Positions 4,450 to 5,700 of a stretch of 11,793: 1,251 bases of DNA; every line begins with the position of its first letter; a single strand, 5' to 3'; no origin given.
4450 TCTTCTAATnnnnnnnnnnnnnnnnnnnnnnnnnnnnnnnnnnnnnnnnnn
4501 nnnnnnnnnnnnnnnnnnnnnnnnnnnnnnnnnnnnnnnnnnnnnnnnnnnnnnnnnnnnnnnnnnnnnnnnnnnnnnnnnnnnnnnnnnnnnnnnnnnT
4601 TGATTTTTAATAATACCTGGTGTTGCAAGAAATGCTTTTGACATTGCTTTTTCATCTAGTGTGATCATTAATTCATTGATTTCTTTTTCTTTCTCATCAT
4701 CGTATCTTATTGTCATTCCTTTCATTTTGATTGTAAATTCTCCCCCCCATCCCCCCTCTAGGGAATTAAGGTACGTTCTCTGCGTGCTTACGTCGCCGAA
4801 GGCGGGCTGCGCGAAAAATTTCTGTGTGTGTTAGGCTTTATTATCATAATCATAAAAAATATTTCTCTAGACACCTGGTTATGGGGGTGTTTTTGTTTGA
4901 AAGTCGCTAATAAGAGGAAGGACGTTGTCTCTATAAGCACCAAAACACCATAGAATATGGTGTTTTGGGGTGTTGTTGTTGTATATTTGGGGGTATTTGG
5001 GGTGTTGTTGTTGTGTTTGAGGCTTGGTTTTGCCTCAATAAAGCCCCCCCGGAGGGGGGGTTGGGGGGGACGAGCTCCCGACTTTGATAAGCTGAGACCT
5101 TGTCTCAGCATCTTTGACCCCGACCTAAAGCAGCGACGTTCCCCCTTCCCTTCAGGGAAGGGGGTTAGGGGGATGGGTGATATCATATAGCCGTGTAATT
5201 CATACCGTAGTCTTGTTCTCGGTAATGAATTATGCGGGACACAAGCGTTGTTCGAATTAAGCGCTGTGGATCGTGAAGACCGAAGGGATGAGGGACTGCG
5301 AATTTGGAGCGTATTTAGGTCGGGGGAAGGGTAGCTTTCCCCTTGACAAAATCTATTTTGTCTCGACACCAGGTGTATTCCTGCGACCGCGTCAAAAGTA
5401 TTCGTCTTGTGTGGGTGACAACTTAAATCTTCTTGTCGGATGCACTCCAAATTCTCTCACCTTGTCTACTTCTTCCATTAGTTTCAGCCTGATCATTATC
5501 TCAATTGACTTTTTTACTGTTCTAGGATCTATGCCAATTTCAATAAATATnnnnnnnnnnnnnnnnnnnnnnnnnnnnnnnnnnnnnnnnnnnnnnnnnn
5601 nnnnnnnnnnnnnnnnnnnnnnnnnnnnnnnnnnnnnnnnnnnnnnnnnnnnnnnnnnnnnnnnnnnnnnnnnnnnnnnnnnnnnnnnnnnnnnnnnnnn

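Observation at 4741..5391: About 650-bp GC-rich, densely self-complementary non-coding element of no class I recognise (candidate large structured RNA)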

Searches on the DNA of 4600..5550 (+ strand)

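Call 5: search_rna_families(source=window, start=4600, end=5550, threshold=evalue, max_evalue=10, show_alignments=3)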
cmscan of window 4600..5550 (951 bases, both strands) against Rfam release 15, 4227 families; matches with E-value up to 10: 8.
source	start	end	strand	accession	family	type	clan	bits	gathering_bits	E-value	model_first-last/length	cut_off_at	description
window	4653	4698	-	RF01306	sR52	Gene; snRNA; snoRNA; CD-box;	-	17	50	0.7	1-60/60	no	Small nucleolar RNA sR52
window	5037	5132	-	RF01772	rnk_pseudo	Cis-reg; leader;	-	16.1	55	7.8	1-108/108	no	Pseudomonas rnk leader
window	4976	5049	+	RF00039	DicF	Gene; antisense;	-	15.3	48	2.2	1-52/52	no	DicF RNA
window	5138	5169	+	RF03520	mir-3059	Gene; miRNA;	-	15.1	88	8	1-59/59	no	mir-3059 microRNA precursor family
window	4807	4872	+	RF00659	mir-365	Gene; miRNA;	-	14.8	62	9.3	1-86/86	no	mir-365 microRNA precursor family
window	5084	5174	+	RF02145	MEG8_1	Gene; lncRNA;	-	11.3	70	7.1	1-97/97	no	Maternally expressed 8 exon 1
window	5309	5361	+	RF00619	U6atac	Gene; snRNA; splicing;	CL00009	11.2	33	4.8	1-126/126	no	U6atac minor spliceosomal RNA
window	4667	4829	+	RF01946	KCNQ1OT1_1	Gene; lncRNA;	-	10.6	70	0.22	287-464/464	no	KCNQ1 overlapping transcript 1 conserved region 1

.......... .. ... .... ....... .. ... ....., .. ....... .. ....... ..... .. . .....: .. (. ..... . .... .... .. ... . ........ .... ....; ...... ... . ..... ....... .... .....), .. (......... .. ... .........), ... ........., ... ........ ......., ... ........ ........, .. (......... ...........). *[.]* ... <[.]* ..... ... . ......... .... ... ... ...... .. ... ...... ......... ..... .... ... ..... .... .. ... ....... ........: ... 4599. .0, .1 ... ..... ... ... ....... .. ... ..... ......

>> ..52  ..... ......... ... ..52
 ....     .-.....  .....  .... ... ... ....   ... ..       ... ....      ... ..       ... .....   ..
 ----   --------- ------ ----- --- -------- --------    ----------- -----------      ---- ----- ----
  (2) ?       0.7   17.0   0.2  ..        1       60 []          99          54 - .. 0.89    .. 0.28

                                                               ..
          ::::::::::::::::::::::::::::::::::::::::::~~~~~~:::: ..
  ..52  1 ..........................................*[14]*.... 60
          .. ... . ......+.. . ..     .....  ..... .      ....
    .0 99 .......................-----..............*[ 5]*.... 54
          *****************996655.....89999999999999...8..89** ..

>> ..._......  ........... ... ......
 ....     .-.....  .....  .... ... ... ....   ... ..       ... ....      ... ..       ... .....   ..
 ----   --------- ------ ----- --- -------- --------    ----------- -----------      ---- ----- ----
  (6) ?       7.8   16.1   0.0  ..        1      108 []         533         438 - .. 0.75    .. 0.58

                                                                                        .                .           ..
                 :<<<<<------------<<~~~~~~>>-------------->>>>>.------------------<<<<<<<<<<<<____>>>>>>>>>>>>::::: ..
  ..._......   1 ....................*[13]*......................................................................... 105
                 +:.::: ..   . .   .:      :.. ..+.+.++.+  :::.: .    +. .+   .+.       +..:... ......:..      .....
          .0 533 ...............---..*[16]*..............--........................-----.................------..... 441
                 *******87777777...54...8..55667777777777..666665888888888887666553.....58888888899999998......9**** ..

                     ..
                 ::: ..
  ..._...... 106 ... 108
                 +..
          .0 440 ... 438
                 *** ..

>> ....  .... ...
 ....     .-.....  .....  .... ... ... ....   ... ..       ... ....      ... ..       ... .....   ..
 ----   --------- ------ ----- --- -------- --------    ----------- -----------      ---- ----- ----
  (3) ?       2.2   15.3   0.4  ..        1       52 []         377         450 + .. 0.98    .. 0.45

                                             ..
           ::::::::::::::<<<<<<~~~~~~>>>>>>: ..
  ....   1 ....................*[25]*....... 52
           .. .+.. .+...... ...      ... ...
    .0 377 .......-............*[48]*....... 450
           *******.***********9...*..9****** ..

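Call 8: search_dna_similar(query=window:4600-5500:+, collection=phages, mode=distant)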
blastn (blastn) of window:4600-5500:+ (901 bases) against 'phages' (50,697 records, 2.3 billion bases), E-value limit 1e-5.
No match.

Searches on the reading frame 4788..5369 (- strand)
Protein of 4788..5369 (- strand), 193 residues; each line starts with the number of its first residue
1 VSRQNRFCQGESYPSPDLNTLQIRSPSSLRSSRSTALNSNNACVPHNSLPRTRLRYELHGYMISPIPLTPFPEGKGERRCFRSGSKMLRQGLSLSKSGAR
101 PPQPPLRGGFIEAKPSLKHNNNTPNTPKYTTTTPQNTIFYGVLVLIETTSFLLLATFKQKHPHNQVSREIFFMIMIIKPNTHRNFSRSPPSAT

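Call 66: find_homologous_proteins(query=window:4788-5369:-, max_evalue=0.01)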
Query window:4788-5369:- (193 aa): 1 proteins with E <= 0.01 among 146 candidates.
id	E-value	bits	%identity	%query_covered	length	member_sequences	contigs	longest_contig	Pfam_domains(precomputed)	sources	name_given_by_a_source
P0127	6.4e-124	429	100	100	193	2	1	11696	-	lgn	-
